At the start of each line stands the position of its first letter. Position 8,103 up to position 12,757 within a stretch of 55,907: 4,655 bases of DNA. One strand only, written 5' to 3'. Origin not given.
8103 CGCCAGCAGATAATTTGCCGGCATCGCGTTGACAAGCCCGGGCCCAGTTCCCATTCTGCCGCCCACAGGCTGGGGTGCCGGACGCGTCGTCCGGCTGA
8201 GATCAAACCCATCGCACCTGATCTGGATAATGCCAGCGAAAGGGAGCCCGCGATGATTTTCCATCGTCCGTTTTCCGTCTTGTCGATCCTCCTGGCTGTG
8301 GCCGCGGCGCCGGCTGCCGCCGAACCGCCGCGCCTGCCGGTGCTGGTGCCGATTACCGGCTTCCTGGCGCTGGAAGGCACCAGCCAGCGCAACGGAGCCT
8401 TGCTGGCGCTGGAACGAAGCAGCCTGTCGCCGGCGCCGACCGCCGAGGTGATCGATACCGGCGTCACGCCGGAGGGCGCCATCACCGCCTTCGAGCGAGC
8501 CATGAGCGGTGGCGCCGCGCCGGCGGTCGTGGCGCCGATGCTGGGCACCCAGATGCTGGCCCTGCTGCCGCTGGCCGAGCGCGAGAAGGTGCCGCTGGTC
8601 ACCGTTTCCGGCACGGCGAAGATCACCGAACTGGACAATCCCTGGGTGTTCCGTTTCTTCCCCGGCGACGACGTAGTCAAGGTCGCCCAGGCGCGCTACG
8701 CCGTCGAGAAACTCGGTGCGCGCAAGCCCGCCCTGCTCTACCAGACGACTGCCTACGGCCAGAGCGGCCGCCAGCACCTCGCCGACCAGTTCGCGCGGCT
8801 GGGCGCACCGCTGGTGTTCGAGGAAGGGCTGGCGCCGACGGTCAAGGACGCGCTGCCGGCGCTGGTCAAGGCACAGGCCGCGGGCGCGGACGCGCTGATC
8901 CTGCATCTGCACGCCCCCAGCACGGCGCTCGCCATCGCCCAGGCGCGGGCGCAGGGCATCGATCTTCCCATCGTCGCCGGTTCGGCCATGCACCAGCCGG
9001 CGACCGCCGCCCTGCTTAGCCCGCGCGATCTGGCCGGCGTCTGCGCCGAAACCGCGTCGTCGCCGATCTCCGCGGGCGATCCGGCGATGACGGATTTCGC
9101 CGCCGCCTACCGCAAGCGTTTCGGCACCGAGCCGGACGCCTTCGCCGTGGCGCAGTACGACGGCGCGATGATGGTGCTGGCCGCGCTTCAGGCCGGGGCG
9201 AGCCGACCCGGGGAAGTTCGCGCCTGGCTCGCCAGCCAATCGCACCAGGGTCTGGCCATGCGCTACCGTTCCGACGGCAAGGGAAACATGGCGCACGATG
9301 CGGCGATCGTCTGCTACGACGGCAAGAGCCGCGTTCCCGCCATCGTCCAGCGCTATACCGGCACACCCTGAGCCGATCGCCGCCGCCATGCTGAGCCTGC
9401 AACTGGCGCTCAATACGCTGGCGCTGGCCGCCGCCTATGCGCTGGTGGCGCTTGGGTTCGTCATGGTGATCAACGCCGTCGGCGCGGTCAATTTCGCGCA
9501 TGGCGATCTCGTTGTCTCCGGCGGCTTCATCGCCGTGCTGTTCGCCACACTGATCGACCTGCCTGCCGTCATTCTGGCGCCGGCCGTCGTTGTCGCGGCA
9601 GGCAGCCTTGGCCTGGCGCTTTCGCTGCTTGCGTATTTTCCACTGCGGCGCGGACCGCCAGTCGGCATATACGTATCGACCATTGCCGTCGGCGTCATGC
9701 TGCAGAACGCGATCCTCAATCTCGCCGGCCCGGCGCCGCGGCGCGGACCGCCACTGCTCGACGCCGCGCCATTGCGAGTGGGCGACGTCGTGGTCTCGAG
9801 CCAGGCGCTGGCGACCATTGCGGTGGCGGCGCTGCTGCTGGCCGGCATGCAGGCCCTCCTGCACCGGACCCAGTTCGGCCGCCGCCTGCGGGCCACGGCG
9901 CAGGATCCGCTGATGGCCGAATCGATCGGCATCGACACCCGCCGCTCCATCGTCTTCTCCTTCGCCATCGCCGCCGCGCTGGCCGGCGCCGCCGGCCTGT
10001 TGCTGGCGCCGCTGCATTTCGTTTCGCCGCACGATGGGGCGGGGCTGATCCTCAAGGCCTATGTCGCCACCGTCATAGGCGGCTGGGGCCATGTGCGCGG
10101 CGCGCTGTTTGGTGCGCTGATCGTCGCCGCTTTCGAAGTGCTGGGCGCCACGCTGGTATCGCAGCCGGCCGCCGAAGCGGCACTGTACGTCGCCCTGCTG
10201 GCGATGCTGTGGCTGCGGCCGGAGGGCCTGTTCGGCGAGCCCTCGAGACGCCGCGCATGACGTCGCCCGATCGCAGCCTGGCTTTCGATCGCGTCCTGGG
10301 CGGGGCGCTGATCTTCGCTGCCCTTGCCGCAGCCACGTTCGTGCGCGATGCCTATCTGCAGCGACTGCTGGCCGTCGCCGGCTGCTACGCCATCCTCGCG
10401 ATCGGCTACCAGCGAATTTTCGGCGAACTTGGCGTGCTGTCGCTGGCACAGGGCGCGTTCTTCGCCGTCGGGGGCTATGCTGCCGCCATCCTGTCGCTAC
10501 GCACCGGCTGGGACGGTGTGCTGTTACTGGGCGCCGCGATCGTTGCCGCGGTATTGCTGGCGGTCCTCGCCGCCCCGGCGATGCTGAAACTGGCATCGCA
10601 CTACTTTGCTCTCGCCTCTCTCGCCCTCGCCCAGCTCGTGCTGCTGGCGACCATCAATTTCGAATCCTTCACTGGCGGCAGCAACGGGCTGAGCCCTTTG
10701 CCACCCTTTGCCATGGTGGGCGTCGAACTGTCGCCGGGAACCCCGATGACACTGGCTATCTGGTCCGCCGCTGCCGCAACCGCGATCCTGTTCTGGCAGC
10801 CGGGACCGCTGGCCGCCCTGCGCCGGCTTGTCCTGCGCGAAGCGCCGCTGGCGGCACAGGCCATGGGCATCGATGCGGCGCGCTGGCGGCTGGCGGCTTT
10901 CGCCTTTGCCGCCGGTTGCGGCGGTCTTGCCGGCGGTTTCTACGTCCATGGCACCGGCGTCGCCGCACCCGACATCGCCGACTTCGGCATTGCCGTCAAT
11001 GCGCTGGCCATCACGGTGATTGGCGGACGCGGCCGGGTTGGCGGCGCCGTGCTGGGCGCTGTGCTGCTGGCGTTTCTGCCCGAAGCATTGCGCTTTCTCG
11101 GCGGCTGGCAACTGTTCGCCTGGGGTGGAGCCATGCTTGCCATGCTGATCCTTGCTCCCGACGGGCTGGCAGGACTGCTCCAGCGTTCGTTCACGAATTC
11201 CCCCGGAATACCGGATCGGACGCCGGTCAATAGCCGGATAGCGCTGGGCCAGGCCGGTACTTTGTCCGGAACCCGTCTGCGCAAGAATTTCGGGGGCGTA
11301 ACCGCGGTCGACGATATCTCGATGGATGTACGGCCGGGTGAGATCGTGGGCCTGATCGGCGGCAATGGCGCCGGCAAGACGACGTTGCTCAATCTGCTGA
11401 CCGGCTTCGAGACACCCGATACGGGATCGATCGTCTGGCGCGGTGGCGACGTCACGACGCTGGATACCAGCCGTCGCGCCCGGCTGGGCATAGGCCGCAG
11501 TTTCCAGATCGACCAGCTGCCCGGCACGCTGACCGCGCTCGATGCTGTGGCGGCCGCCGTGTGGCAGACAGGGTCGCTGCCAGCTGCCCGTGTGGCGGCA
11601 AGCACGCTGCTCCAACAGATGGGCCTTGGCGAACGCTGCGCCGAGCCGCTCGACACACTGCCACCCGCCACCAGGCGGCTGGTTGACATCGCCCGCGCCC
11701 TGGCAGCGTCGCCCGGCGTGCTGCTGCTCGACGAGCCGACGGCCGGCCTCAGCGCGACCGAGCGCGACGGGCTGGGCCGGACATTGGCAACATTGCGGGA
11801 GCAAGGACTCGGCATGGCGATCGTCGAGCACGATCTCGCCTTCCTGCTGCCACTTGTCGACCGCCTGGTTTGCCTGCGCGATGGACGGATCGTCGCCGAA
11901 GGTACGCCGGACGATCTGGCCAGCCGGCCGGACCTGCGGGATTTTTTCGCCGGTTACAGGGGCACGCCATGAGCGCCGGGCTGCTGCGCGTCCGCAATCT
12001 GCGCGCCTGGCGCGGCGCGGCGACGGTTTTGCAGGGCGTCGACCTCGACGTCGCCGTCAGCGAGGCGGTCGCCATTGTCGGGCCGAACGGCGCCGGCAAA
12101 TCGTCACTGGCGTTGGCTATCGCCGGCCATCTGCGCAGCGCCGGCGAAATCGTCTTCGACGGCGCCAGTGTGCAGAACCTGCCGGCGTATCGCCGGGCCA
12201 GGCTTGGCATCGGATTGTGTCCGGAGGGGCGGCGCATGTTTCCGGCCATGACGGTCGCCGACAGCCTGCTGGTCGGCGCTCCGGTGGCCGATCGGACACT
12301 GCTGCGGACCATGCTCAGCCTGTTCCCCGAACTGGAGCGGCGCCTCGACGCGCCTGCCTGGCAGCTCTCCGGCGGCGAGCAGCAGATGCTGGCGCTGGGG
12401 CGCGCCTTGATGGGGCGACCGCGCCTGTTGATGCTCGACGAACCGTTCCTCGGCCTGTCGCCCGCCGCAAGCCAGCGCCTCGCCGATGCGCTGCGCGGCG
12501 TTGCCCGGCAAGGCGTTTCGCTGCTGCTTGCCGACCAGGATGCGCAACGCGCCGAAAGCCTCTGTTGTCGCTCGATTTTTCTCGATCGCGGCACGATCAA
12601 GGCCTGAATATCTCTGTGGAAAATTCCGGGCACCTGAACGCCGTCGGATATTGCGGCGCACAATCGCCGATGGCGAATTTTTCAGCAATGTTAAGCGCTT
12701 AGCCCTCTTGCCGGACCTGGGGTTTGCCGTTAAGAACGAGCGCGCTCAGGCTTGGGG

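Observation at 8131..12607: TPP riboswitch controlling a Liv-type (branched-chain-amino-acid family) ABC importer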

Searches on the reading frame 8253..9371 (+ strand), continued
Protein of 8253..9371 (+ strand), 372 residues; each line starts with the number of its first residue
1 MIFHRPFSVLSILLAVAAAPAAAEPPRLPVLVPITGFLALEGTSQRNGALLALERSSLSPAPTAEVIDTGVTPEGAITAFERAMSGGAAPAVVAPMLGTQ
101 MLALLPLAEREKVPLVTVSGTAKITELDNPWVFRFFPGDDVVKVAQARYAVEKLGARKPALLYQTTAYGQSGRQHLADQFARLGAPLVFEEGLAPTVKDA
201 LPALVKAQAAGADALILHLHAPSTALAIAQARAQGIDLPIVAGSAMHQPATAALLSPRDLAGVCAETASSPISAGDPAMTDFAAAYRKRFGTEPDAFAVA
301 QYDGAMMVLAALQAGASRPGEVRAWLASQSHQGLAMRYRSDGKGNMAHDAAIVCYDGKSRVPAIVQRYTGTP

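Call 78: find_encoding_contigs(protein=P0142, flank=4000, max_places=2)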
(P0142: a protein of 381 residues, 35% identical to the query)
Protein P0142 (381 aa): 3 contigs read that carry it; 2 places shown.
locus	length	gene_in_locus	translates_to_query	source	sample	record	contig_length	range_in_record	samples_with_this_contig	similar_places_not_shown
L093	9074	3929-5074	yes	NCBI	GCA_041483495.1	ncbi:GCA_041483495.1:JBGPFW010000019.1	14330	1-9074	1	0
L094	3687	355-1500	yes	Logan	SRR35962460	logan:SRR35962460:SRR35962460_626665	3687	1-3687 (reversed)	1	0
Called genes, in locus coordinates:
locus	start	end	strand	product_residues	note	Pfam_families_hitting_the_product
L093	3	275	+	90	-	?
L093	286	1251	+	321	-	PF03401:TctC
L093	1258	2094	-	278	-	PF03401:TctC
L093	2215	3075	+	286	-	PF02826:2-Hacid_dh_C (faint), PF03446:NAD_binding_2, PF03807:F420_oxidored (weak), PF14833:NAD_binding_11, PF21761:RedAm-like_C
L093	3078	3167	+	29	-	-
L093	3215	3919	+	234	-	PF00392:GntR, PF07729:FCD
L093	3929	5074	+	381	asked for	PF13433:Peripla_BP_5 (weak), PF13458:Peripla_BP_6, PF01094:ANF_receptor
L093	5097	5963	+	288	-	PF02653:BPD_transp_2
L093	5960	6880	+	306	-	PF02653:BPD_transp_2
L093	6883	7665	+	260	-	PF00005:ABC_tran, PF12399:BCA_ABC_TP_C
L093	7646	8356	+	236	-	PF00005:ABC_tran, PF13304:AAA_21 (faint)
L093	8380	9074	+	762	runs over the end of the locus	PF01315:Ald_Xan_dh_C, PF02738:MoCoBD_1, PF20256:MoCoBD_2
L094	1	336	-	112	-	?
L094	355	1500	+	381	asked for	PF13433:Peripla_BP_5 (weak), PF13458:Peripla_BP_6, PF01094:ANF_receptor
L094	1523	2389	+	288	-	PF02653:BPD_transp_2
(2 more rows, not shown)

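Call 79: find_encoding_contigs(protein=P0121, flank=4000, max_places=2)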
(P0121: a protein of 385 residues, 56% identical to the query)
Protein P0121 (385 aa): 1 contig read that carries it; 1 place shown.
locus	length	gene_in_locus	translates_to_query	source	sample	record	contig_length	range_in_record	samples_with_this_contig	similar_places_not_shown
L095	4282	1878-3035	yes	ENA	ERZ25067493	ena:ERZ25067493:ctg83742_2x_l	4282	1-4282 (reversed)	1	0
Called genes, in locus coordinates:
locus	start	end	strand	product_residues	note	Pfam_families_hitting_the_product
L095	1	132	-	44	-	?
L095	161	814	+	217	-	-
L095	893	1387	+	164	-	-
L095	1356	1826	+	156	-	-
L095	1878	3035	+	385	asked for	PF13458:Peripla_BP_6, PF01094:ANF_receptor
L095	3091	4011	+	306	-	PF02653:BPD_transp_2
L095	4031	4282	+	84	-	?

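Call 80: find_encoding_contigs(protein=P0122, flank=4000, max_places=2)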
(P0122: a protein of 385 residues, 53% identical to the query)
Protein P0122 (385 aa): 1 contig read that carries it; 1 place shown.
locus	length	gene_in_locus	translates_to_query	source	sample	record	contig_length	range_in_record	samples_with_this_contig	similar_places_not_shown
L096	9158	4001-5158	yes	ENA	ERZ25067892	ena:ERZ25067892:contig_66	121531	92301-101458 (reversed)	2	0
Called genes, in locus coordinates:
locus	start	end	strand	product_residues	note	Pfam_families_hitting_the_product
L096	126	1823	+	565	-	PF14311:DUF4379, PF09723:Zn_ribbon_8 (faint), PF20173:ZnF_RZ-type (faint), PF14311:DUF4379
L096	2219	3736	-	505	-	-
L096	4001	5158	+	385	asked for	PF13433:Peripla_BP_5, PF13458:Peripla_BP_6, PF01094:ANF_receptor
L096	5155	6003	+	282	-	PF02653:BPD_transp_2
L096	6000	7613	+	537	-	PF02653:BPD_transp_2, PF00005:ABC_tran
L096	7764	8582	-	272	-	-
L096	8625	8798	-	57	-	-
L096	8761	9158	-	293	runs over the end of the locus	PF02618:YceG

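Call 81: find_encoding_contigs(protein=P0123, flank=4000, max_places=2)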
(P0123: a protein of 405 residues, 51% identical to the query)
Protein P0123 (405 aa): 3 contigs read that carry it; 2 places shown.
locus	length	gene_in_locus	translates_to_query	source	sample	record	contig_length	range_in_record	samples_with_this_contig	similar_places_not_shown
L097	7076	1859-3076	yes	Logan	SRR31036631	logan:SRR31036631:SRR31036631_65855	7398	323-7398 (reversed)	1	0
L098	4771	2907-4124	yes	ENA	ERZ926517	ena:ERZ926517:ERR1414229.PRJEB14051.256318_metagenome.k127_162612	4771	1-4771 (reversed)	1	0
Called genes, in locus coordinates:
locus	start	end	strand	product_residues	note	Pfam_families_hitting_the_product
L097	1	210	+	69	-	?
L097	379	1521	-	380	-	PF01734:Patatin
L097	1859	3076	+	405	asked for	PF13433:Peripla_BP_5 (faint), PF13458:Peripla_BP_6, PF01094:ANF_receptor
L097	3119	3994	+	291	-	PF02653:BPD_transp_2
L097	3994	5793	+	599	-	PF02653:BPD_transp_2, PF00005:ABC_tran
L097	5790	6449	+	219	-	PF00005:ABC_tran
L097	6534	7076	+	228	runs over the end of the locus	PF00156:Pribosyltran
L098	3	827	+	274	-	?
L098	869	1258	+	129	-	-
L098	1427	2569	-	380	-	PF01734:Patatin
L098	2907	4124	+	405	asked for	PF13433:Peripla_BP_5 (faint), PF13458:Peripla_BP_6, PF01094:ANF_receptor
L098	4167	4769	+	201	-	?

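Call 82: find_encoding_contigs(protein=P0130, flank=4000, max_places=2)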
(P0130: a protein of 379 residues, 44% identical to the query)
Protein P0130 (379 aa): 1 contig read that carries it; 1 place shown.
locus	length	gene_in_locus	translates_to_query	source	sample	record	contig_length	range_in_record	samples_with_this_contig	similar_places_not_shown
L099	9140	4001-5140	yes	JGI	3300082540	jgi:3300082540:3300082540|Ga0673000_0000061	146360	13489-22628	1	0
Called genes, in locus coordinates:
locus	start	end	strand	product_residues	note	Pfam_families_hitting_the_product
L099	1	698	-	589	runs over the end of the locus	PF00920:ILVD_EDD_N, PF24877:ILV_EDD_C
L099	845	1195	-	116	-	PF20319:DUF6614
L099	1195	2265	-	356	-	PF02615:Ldh_2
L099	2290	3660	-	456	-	PF02515:CoA_transf_3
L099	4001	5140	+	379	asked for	PF13458:Peripla_BP_6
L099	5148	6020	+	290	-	PF02653:BPD_transp_2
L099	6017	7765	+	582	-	PF02653:BPD_transp_2, PF00005:ABC_tran, PF13304:AAA_21 (faint), PF12399:BCA_ABC_TP_C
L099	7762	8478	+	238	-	PF00005:ABC_tran, PF13304:AAA_21 (faint), PF13401:AAA_22 (weak)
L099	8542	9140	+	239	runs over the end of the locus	-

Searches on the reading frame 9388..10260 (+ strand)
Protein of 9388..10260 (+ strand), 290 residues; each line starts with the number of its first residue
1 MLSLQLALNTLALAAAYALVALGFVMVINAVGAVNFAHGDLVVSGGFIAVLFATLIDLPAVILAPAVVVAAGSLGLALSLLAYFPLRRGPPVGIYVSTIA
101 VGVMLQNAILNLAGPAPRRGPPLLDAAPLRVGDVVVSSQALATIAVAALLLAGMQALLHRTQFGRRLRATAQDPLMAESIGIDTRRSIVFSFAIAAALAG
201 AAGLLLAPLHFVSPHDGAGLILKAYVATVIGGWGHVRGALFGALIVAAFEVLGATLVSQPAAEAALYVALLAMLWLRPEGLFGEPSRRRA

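Call 10: search_protein_families(library=pfam, proteins=[window:9388-10260:+])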
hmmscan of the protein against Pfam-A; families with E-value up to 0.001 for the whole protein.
window:9388-10260:+ (290 aa): 1 family
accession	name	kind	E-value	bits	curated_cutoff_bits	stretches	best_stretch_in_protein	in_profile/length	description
PF02653.21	BPD_transp_2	-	1e-37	130.2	26.8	1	7-271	2-265/269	Branched-chain amino acid transport system / permease component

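Call 11: search_protein_families(library=ncbifam, proteins=[window:9388-10260:+])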
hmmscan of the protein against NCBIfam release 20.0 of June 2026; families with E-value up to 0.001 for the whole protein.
window:9388-10260:+ (290 aa): 8 families
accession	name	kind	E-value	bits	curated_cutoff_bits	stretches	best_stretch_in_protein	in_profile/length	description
TIGR03409.1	urea_trans_UrtB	equivalog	2.8e-35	122.4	250.3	1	7-286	4-290/291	urea ABC transporter permease subunit UrtB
NF008011.0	PRK10740.1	equivalog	2.9e-30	105.9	379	1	4-286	9-304/308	high-affinity branched-chain amino acid ABC transporter permease LivH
TIGR03622.1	urea_t_UrtB_arc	equivalog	3.4e-22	79.1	374.25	1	7-283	4-278/284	urea ABC transporter, permease protein UrtB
NF011961.0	PRK15432.1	equivalog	2.7e-09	36.7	388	1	146-249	164-271/344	autoinducer 2 ABC transporter permease LsrC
TIGR03408.1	urea_trans_UrtC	equivalog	5.7e-07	29.5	296.2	1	135-268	160-294/313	urea ABC transporter permease subunit UrtC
NF040906.3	GguB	equivalog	6.7e-07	28.8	450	1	146-249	230-340/375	multiple monosaccharide ABC transporter permease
NF008630.0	PRK11618.1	equivalog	4e-05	23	363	1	2-248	31-278/331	galactofuranose ABC transporter, permease protein YjfF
NF008441.0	PRK11285.1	equivalog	6.9e-05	22.1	378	1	144-248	182-293/333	L-arabinose ABC transporter permease AraH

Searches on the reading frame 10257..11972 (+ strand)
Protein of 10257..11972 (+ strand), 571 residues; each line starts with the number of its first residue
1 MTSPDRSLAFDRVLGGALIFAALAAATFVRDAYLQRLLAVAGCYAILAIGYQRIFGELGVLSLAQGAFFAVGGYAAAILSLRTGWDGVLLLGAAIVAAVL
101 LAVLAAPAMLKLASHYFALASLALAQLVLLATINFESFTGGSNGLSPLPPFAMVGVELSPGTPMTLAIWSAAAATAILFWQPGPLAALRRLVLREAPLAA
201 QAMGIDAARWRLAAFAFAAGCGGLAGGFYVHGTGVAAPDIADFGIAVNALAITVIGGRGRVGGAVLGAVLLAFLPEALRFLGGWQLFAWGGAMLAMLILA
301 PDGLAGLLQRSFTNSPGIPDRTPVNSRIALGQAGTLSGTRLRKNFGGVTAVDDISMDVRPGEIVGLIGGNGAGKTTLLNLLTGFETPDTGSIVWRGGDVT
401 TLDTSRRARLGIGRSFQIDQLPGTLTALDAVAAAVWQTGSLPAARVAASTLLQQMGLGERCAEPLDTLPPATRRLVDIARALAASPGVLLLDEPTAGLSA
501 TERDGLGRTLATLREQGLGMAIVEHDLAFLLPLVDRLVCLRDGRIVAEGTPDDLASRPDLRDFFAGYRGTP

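Call 10: search_protein_families(library=pfam, proteins=[window:10257-11972:+])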
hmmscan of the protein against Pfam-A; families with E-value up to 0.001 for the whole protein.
window:10257-11972:+ (571 aa): 3 families
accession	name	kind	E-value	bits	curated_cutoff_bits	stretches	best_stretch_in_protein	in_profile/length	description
PF00005.33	ABC_tran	-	2e-27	96.9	25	1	352-496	2-137/137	ABC transporter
PF02653.21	BPD_transp_2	-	1.9e-26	93.2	26.8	1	35-299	3-267/269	Branched-chain amino acid transport system / permease component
PF13304.12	AAA_21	-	5.9e-05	23.7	27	0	363-382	1-20/304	AAA domain, putative AbiEii toxin, Type IV TA system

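Call 11: search_protein_families(library=ncbifam, proteins=[window:10257-11972:+])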
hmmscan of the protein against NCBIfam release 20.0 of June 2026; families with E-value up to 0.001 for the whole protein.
window:10257-11972:+ (571 aa): 190 families (the best 25 are shown)
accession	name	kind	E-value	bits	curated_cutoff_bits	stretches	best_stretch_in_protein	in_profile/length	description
TIGR04406.1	LPS_export_lptB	equivalog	2.6e-40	138.2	240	1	336-566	2-234/239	LPS export ABC transporter ATP-binding protein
NF008449.1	PRK11300.1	equivalog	2.1e-39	135.3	362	1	338-560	8-247/255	high-affinity branched-chain amino acid ABC transporter ATP-binding protein LivG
TIGR03411.1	urea_trans_UrtD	equivalog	3e-39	135.1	304.1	1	339-566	6-241/242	urea ABC transporter ATP-binding protein UrtD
NF041861.1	YtfR_transport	equivalog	1.5e-37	129.2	850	1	337-554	3-224/492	galactofuranose ABC transporter, ATP-binding protein YtfR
TIGR01188.1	drrA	subfamily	3.4e-36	125.1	312.45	1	343-557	1-214/302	daunorubicin resistance ABC transporter, ATP-binding protein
NF047930.1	ABC_ATP_B6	equivalog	7.9e-34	117.1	670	1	340-556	7-225/510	putative B6 ABC transporter ATP-binding protein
TIGR03265.1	PhnT2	equivalog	8.7e-34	117.3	457.7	1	336-566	5-233/353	putative 2-aminoethylphosphonate ABC transporter ATP-binding protein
TIGR03864.1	PQQ_ABC_ATP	hypoth_equivalog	1.9e-33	115.9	302.25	1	337-565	3-230/236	ABC transporter, ATP-binding subunit, PQQ-dependent alcohol dehydrogenase system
TIGR00968.1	3a0106s01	subfamily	1.1e-32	113.4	342.75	1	341-559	6-223/237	sulfate ABC transporter ATP-binding protein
TIGR03873.1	F420-0_ABC_ATP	hypoth_equivalog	1.8e-32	112.6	372.4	1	339-560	5-230/256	putative F420-0 ABC transporter ATP-binding protein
NF007027.0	PRK09493.1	equivalog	3.3e-32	111.8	379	1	341-559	7-228/240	glutamine ABC transporter ATP-binding protein GlnQ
NF008144.0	PRK10895.1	equivalog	4.6e-32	111.4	381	1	335-558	3-228/241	LPS export ABC transporter ATP-binding protein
NF008442.0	PRK11288.1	equivalog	6.6e-32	110.4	689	1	336-548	8-224/504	L-arabinose ABC transporter ATP-binding protein AraG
NF010060.0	PRK13537.1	equivalog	1.5e-30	106.2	521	1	335-555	15-234/314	nodulation factor ABC transporter ATP-binding protein NodI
NF011967.0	PRK15439.1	equivalog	4.8e-30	104.5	586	1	339-554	15-227/510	autoinducer 2 ABC transporter ATP-binding protein LsrA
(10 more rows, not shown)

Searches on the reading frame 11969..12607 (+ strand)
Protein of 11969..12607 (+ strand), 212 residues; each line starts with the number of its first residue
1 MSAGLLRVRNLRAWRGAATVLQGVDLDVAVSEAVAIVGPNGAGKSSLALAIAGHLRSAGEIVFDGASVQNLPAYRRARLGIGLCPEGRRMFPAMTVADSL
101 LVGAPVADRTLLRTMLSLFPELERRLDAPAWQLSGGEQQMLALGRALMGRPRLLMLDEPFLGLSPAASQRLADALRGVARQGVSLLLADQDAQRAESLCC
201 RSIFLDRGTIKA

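Call 10: search_protein_families(library=pfam, proteins=[window:11969-12607:+])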
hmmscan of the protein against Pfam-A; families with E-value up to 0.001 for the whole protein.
window:11969-12607:+ (212 aa): 5 families
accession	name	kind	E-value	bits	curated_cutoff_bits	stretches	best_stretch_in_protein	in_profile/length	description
PF00005.33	ABC_tran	-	2.1e-27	96.9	25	1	21-160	1-136/137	ABC transporter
PF13304.12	AAA_21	-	8.2e-10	39.7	27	1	124-186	229-294/304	AAA domain, putative AbiEii toxin, Type IV TA system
PF02463.25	SMC_N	-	0.00015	21.7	40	0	32-52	25-45/220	RecF/RecN/SMC N terminal domain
PF13191.12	AAA_16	-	0.00018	22.5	32.6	1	32-76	25-64/167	AAA ATPase domain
PF13555.12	AAA_29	-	0.00048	20.3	27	1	22-67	13-58/61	P-loop containing region of AAA domain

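Call 11: search_protein_families(library=ncbifam, proteins=[window:11969-12607:+])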
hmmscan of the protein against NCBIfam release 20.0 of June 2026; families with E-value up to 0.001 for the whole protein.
window:11969-12607:+ (212 aa): 182 families (the best 25 are shown)
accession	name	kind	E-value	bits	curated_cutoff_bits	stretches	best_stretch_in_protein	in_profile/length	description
TIGR03410.1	urea_trans_UrtE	equivalog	3.3e-46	157.6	285.8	1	6-211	1-211/230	urea ABC transporter ATP-binding subunit UrtE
NF008626.0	PRK11614.1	equivalog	4.5e-42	144.1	441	1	3-210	3-215/237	high-affinity branched-chain amino acid ABC transporter ATP-binding protein LivF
NF011967.0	PRK15439.1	equivalog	9.6e-34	116.7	586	2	4-185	10-193/510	autoinducer 2 ABC transporter ATP-binding protein LsrA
TIGR04406.1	LPS_export_lptB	equivalog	9.7e-30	103.6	240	1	6-210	2-213/239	LPS export ABC transporter ATP-binding protein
TIGR03265.1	PhnT2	equivalog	5.3e-26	91.7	457.7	1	5-211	4-214/353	putative 2-aminoethylphosphonate ABC transporter ATP-binding protein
NF010059.0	PRK13536.1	equivalog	6.1e-26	91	549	1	16-209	54-251/342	nodulation factor ABC transporter ATP-binding protein NodI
NF008449.1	PRK11300.1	equivalog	7.7e-26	90.9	362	2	1-104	1-105/255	high-affinity branched-chain amino acid ABC transporter ATP-binding protein LivG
TIGR03411.1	urea_trans_UrtD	equivalog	1.1e-25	90.7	304.1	1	6-210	3-220/242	urea ABC transporter ATP-binding protein UrtD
TIGR02868.1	CydC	equivalog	1.9e-25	89.5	329.05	1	7-183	336-522/530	thiol reductant ABC exporter subunit CydC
NF010060.0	PRK13537.1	equivalog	1.9e-24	86.2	521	1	1-208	11-222/314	nodulation factor ABC transporter ATP-binding protein NodI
NF007027.0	PRK09493.1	equivalog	2.3e-24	86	379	1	8-211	4-215/240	glutamine ABC transporter ATP-binding protein GlnQ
NF010068.0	PRK13548.1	equivalog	2.8e-23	82.4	261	1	5-211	5-222/261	heme ABC transporter ATP-binding protein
TIGR01188.1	drrA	subfamily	3.8e-23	82.2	312.45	1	19-211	7-203/302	daunorubicin resistance ABC transporter, ATP-binding protein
NF008144.0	PRK10895.1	equivalog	8.9e-23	81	381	1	10-210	8-215/241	LPS export ABC transporter ATP-binding protein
TIGR03873.1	F420-0_ABC_ATP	hypoth_equivalog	1e-22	80.6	372.4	1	6-212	2-217/256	putative F420-0 ABC transporter ATP-binding protein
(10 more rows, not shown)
